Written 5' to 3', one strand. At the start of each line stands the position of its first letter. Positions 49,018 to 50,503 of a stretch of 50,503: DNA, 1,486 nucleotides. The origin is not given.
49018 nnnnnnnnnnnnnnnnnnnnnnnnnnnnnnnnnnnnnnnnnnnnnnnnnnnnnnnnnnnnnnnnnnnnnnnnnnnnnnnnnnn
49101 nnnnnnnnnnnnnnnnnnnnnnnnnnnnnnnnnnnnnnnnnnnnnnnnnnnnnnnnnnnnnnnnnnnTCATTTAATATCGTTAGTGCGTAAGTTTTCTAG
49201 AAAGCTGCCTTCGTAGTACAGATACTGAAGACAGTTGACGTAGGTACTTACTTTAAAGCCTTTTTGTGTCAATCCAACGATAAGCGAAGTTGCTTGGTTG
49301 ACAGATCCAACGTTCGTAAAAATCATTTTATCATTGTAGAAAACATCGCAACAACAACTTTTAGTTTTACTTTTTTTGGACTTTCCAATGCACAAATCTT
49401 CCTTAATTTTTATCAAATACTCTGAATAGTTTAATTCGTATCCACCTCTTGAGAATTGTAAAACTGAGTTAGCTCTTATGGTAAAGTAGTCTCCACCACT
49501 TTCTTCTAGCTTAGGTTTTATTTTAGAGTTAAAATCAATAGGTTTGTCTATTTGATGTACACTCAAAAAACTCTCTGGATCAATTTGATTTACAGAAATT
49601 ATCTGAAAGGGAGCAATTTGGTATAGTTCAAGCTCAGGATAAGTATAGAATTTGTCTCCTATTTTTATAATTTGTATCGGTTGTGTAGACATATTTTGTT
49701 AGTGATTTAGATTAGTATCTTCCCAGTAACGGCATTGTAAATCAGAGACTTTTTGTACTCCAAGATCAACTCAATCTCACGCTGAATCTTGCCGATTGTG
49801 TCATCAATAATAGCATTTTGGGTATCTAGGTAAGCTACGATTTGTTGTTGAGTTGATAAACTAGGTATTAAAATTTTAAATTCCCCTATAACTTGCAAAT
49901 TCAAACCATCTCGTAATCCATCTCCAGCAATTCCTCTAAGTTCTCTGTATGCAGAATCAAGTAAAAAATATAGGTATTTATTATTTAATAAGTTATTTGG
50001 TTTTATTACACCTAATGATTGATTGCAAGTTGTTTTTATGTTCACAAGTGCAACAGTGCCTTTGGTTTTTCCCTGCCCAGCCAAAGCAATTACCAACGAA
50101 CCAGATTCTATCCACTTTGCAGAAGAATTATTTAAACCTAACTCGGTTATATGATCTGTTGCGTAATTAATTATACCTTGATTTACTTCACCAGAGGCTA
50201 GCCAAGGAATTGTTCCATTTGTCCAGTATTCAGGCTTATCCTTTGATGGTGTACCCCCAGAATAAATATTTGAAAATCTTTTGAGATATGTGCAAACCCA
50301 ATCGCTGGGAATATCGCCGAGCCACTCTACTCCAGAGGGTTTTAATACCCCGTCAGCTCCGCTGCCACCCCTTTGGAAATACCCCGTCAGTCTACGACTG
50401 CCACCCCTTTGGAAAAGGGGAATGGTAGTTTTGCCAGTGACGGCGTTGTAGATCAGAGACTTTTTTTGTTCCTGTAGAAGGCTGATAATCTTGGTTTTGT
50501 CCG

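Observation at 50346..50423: Two tandem copies of the same palindromic element inserted in-frame in hsdS at the central conserved region/TRD2 junction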

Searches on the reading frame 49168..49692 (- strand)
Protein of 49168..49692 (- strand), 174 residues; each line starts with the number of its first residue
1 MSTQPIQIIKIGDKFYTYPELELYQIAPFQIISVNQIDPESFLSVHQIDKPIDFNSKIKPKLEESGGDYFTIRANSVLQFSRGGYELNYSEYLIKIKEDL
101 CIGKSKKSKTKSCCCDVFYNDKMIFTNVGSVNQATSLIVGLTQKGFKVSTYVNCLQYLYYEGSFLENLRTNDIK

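Call 9: search_protein_families(library=pfam, proteins=[window:49168-49692:-], max_evalue=0.01)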
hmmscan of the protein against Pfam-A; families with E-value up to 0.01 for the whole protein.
window:49168-49692:- (174 aa): 0 families

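Call 22: find_encoding_contigs(protein=window:49168-49692:-, flank=10000, max_places=6)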
Protein window:49168-49692:- (174 aa): 6 contigs read that carry it; 3 places shown.
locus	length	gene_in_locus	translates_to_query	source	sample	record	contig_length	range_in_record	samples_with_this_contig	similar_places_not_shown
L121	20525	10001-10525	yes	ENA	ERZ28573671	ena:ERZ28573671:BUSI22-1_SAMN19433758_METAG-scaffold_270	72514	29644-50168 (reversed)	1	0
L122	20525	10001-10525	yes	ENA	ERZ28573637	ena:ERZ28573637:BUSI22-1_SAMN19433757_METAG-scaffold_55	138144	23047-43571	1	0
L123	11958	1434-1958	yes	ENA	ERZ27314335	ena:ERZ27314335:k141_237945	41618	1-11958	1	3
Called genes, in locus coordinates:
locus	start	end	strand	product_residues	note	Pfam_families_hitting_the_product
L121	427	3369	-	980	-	-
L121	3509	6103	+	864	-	PF08282:Hydrolase_3 (faint), PF00122:E1-E2_ATPase, PF00702:Hydrolase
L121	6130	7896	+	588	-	PF12161:HsdM_N, PF07669:Eco57I (faint), PF02384:N6_Mtase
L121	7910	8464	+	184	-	PF04480:DUF559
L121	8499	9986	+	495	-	PF01420:Methylase_S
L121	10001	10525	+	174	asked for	-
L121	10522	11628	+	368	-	PF17761:DUF1016_N, PF04480:DUF559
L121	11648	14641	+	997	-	PF04313:HSDR_N, PF04851:ResIII, PF18766:SWI2_SNF2, PF22679:T1R_D3-like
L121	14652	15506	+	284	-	PF00763:THF_DHG_CYH (weak), PF02882:THF_DHG_CYH_C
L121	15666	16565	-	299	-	PF02775:TPP_enzyme_C, PF12367:PFO_beta_C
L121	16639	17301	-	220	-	PF01936:NYN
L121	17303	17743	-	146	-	PF12724:Flavodoxin_5 (weak), PF00258:Flavodoxin_1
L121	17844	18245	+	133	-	-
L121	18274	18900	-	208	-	-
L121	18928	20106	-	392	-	PF00712:DNA_pol3_beta (weak), PF02767:DNA_pol3_beta_2 (faint), PF02768:DNA_pol3_beta_3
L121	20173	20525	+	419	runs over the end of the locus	PF00266:Aminotran_5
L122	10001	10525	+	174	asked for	-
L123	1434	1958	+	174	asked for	-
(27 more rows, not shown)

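Call 56: search_protein_families(library=ncbifam, proteins=[L121:7910-8464:+, window:49168-49692:-], max_evalue=0.01)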
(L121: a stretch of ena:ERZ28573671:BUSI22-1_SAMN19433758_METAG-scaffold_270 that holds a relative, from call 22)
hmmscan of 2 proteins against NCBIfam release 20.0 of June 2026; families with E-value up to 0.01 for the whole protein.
L121:7910-8464:+ (184 aa): 1 family
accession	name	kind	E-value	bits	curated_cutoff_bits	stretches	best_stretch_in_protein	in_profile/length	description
NF007294.0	PRK09767.1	equivalog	3.8e-18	65.7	218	1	44-152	4-112/117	DUF559 domain-containing protein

window:49168-49692:- (174 aa): 0 families

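Call 58: search_solved_structures(query=L121:8499-9983:+, max_evalue=0.00001, show_alignments=2)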
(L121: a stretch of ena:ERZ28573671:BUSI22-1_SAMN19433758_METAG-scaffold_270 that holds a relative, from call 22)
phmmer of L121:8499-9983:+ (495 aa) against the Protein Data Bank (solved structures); distinct sequences matched with E-value up to 0.00001: 6.
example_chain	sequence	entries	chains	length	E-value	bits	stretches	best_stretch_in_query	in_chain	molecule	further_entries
1yf2_A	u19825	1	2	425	3.3e-41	144.8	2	292-490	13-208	Type I restriction-modification enzyme, S subunit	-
7bst_A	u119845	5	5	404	5.6e-22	81.4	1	306-484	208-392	Type-1 restriction enzyme EcoR124II specificity protein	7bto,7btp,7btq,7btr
7vru_C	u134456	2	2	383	3.8e-12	49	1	56-229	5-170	Site-specific DNA recognition subunit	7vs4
5ybb_D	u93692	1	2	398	1.2e-07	34.1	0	117-226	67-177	Restriction endonuclease S subunits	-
3okg_A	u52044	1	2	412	1.4e-07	33.9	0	117-226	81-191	Restriction endonuclease S subunits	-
2y7c_A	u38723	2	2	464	1e-06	31.1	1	293-493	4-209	TYPE-1 RESTRICTION ENZYME ECOKI SPECIFICITY PROTEIN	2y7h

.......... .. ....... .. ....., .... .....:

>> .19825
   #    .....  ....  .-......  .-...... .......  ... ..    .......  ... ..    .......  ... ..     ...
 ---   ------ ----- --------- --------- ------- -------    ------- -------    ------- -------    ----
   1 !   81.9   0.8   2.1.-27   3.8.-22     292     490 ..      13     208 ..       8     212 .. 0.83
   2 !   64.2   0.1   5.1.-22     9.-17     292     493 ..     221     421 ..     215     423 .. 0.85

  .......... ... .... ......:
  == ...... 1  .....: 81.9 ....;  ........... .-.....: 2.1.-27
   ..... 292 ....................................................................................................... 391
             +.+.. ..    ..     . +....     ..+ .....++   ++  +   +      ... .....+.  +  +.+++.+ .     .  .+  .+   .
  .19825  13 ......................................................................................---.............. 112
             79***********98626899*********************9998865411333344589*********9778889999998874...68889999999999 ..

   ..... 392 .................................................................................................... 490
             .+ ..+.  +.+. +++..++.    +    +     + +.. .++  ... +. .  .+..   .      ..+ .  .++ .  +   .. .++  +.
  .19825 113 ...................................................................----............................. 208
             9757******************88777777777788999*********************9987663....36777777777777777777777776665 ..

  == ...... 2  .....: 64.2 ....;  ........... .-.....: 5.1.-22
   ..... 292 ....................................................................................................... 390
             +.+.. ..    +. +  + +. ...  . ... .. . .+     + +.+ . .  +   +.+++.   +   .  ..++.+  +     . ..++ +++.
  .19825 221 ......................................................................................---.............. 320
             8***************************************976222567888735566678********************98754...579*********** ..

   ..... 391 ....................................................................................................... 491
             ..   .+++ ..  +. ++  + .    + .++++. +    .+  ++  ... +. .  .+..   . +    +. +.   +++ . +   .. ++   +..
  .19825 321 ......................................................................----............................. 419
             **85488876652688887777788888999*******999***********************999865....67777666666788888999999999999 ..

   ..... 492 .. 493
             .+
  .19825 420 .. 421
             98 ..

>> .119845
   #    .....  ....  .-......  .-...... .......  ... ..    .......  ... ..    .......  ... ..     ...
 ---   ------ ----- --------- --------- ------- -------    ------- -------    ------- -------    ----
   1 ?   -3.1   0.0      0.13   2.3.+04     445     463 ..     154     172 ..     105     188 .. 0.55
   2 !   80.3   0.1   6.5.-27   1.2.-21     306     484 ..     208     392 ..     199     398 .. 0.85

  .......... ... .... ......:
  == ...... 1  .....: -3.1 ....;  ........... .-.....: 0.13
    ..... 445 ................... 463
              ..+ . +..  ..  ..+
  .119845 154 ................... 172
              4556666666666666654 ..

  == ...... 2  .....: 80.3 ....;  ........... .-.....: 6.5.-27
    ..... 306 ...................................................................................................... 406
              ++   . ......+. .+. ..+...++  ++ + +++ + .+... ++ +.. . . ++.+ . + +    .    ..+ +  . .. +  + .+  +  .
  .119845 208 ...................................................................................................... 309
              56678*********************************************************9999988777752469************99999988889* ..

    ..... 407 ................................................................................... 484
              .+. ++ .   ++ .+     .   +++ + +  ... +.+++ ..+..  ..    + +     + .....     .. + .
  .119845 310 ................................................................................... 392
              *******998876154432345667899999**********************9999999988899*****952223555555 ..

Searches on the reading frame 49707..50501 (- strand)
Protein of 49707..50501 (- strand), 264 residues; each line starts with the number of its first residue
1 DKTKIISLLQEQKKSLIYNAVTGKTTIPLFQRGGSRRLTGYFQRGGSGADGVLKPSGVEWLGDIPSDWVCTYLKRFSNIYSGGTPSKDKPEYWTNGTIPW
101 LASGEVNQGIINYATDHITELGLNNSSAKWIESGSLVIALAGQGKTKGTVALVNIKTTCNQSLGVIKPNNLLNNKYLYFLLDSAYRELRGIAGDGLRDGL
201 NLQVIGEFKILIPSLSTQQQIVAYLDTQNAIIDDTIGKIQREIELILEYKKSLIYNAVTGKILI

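Call 9: search_protein_families(library=pfam, proteins=[window:49707-50501:-], max_evalue=0.01)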
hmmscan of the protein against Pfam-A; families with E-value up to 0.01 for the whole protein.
window:49707-50501:- (264 aa): 1 family
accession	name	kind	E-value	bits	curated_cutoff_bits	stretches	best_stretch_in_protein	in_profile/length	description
PF01420.25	Methylase_S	-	5.7e-23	82.4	22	1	65-244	1-167/168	Type I restriction modification DNA specificity domain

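Call 20: find_homologous_proteins(query=window:49710-50501:-, max_evalue=1e-10)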
Query window:49710-50501:- (264 aa): 5553 proteins with E <= 1e-10 among 6695 candidates; the best 120 are listed.
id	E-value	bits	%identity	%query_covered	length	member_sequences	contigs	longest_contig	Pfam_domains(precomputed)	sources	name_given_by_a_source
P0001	2.1e-131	455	46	100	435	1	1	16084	PF01420.26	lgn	-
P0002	3.9e-123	428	46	99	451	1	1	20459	PF01420.26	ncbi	-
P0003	5.9e-121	421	45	99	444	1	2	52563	PF01420.26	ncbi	-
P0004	2.0e-117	409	50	80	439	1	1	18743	PF01420.26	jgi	-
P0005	2.5e-112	393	54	68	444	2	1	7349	PF01420.26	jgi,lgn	jgi:type I restriction enzyme S subunit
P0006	1.3e-111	390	43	100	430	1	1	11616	PF01420.26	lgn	-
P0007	1.1e-108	381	43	99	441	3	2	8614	PF01420.26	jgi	-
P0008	3.4e-104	366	39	99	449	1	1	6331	PF01420.26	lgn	-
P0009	8.9e-103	361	49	99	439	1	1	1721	PF01420.26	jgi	jgi:type I restriction enzyme S subunit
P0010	3.8e-98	346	49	100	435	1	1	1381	PF01420.26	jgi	jgi:restriction endonuclease S subunit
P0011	4.6e-98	346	54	79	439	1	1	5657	PF01420.26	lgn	-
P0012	1.8e-93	331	47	78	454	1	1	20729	PF01420.26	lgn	-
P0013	2.7e-92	327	53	80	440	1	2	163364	PF01420.26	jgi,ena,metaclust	metaclust:\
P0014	3.2e-91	323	48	78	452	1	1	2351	PF01420.26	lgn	-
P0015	1.6e-90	321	50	78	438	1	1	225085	PF01420.26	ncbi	-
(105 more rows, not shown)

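Call 66: predict_structure(alignment_id=A1)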
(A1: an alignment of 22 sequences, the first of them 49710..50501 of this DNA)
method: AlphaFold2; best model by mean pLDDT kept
length: 264 residues; sequences in the alignment: 22
mean_pLDDT: 88.5   pTM: 0.84
mean pLDDT of the five models: 88.5, 87.4, 87.3, 85.9, 85.7
residues with pLDDT >= 90: 203; 70-90: 26; 50-70: 17; < 50: 18
segments of 3 or more residues with pLDDT < 50: 32-49
pLDDT, mean of each block of 10 residues (from residue 1): 94 93 73 44 44 87 92 97 96 97 94 98 96 97 83 98 96 97 91 65 94 95 95 96 96 94 83
secondary structure, 60 per line:
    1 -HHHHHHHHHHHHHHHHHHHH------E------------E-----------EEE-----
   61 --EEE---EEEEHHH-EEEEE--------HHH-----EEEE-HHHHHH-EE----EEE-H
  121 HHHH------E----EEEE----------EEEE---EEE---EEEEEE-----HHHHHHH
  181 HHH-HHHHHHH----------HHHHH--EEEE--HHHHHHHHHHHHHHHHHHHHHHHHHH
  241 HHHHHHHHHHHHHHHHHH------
elements in order: H2-21 E53-55 E63-65 E69-72 E77-81 E98-101 H103-108 E116-118 H120-124 E136-139 E150-153 E157-159 E163-168 H174-183 H185-191 H202-206 E209-212 H215-258
